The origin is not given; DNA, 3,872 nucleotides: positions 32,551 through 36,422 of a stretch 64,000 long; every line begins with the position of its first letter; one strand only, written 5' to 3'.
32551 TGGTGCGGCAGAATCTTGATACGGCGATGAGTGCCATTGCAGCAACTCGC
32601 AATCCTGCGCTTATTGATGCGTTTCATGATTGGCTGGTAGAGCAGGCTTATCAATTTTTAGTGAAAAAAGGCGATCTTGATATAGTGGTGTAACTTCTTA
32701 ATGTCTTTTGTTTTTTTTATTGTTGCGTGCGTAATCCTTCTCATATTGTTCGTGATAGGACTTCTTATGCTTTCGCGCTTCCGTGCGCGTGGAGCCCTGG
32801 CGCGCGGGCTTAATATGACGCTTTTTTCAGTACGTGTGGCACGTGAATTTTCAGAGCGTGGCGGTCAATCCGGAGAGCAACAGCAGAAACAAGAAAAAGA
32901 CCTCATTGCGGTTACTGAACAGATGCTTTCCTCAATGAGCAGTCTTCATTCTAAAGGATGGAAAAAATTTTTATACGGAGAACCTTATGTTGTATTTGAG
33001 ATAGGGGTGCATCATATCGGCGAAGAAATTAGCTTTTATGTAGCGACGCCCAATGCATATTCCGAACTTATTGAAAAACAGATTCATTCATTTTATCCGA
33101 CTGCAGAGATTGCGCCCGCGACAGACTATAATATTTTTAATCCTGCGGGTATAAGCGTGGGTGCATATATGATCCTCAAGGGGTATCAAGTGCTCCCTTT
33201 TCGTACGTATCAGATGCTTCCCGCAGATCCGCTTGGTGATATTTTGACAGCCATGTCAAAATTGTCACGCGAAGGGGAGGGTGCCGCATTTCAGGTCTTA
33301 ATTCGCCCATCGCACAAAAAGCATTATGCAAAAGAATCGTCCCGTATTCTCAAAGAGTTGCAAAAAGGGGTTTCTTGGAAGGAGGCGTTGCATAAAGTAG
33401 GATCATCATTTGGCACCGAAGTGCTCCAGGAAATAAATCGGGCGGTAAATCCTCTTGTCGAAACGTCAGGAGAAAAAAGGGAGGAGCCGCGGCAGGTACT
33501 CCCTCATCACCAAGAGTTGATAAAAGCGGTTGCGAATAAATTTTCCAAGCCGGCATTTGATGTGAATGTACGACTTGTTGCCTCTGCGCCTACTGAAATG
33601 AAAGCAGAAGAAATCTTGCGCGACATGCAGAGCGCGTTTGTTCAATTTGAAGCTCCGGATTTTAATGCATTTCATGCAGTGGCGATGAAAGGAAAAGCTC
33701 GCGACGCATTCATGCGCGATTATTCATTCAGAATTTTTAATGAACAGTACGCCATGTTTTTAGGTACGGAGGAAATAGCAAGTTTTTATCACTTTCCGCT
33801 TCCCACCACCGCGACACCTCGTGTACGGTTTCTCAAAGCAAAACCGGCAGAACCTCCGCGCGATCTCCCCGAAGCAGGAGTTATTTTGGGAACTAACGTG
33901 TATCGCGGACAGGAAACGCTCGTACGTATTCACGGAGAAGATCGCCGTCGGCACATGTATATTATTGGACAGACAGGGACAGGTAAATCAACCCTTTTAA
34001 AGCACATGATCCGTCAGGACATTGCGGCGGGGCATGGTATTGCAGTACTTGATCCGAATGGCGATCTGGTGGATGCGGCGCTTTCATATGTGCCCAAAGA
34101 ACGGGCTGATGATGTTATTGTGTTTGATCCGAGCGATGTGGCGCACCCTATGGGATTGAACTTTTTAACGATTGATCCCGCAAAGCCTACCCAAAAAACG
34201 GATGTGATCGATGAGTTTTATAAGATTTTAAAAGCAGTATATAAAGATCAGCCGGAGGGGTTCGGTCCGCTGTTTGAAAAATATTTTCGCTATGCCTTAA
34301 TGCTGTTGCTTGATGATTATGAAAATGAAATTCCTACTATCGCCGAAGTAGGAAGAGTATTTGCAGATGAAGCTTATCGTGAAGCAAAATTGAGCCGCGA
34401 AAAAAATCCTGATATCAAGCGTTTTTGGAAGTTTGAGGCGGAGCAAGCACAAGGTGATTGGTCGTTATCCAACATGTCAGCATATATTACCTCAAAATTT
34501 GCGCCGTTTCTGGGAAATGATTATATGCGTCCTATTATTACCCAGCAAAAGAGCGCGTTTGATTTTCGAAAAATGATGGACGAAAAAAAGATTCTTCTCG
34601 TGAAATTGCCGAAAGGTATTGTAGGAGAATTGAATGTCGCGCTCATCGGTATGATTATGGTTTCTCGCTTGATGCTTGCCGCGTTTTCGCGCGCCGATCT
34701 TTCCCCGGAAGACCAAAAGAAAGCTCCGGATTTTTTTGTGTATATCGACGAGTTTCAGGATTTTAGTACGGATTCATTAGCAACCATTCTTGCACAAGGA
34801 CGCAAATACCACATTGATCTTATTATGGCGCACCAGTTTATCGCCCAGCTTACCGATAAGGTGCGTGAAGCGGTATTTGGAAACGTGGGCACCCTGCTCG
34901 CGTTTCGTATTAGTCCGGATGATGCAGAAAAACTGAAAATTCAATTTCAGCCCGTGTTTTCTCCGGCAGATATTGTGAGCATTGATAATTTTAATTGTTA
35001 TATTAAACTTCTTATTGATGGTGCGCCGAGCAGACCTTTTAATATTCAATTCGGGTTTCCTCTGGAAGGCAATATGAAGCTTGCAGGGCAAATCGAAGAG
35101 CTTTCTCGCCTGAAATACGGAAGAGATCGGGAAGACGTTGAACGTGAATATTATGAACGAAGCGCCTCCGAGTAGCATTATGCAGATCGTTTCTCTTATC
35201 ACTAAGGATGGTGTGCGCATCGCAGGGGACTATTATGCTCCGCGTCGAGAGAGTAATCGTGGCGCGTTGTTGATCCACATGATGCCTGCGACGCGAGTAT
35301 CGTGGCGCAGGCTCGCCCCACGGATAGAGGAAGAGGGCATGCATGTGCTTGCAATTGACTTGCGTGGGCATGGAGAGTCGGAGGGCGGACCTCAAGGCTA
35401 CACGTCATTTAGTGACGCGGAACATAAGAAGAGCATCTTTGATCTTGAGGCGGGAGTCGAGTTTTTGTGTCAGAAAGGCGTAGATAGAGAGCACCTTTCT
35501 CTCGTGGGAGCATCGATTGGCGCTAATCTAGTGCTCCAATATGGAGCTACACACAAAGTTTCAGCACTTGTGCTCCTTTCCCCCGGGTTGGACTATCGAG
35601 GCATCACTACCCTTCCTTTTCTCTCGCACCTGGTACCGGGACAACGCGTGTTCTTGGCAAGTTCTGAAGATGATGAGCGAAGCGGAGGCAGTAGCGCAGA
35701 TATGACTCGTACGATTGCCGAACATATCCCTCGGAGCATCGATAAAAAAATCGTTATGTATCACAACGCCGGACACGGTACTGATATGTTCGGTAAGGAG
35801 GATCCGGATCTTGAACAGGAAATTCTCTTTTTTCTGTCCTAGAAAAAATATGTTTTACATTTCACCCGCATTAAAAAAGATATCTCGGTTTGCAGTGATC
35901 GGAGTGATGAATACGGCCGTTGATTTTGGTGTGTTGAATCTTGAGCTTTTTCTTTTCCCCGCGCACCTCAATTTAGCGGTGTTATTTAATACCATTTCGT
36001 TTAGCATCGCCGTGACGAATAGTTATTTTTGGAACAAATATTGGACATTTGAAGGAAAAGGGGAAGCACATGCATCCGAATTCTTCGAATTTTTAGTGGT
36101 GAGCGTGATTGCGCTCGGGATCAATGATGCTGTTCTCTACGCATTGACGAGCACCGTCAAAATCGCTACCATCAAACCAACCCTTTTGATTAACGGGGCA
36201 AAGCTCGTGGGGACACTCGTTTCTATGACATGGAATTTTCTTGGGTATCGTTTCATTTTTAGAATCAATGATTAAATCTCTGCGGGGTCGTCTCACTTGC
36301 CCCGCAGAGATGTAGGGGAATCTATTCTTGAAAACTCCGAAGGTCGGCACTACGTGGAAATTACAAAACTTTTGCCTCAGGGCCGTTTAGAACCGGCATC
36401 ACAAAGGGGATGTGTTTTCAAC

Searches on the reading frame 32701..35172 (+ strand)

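Call 14: search_protein_families(library=pfam, proteins=[window:32701-35172:+], max_evalue=0.001)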
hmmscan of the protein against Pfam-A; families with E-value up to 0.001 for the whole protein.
window:32701-35172:+ (824 aa): 6 families
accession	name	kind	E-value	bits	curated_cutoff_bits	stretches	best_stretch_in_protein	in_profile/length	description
PF02534.20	T4SS-DNA_transf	-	1.1e-10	41.4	20.1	1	400-720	32-347/468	Type IV secretory system Conjugative DNA transfer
PF10412.15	TrwB_AAD_bind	-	1.2e-09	38.1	20.5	1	414-461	13-60/387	Type IV secretion-system coupling protein DNA-binding domain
PF01935.23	DUF87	-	1.4e-09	38.8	23.2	1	403-493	9-94/220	Helicase HerA, central domain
PF13401.12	AAA_22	-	6.1e-06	27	27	1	415-515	4-63/130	AAA domain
PF13191.12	AAA_16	-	0.00024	22.1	32.6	0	413-457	21-63/167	AAA ATPase domain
PF12696.13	TraG-D_C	-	0.00026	21.4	22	0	680-743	4-70/126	TraM recognition site of TraD and TraG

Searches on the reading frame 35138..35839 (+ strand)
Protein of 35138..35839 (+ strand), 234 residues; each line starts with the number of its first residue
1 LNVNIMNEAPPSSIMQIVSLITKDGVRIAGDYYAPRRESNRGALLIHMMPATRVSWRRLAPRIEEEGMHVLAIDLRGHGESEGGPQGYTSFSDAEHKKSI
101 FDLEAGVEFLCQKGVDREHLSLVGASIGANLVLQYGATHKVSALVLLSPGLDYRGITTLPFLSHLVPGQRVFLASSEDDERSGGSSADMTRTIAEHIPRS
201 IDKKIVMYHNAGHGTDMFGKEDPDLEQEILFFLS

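Call 14: search_protein_families(library=pfam, proteins=[window:35138-35839:+], max_evalue=0.001)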
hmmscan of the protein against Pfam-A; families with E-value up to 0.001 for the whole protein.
window:35138-35839:+ (234 aa): 3 families
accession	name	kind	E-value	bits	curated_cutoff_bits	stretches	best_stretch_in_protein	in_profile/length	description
PF00561.26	Abhydrolase_1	-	7.6e-16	58.9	25.8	1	44-167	4-121/245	alpha/beta hydrolase fold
PF12146.15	Hydrolase_4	-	1.6e-13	50.9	27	1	57-167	21-135/239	Serine aminopeptidase, S33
PF12697.13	Abhydrolase_6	-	9.9e-10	39.9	26.3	1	50-161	8-104/217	Alpha/beta hydrolase family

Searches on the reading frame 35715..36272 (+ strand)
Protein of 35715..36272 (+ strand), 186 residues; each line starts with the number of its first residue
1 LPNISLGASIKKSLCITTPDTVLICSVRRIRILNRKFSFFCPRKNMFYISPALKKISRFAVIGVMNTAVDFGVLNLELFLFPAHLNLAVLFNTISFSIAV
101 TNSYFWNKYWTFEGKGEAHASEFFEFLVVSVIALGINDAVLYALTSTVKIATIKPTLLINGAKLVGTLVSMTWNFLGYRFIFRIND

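Call 14: search_protein_families(library=pfam, proteins=[window:35715-36272:+], max_evalue=0.001)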
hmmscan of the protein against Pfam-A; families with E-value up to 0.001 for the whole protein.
window:35715-36272:+ (186 aa): 1 family
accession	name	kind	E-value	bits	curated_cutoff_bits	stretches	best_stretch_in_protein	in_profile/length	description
PF04138.20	GtrA_DPMS_TM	-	2.4e-23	83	26.1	1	58-181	1-115/117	GtrA/DPMS, transmembrane domain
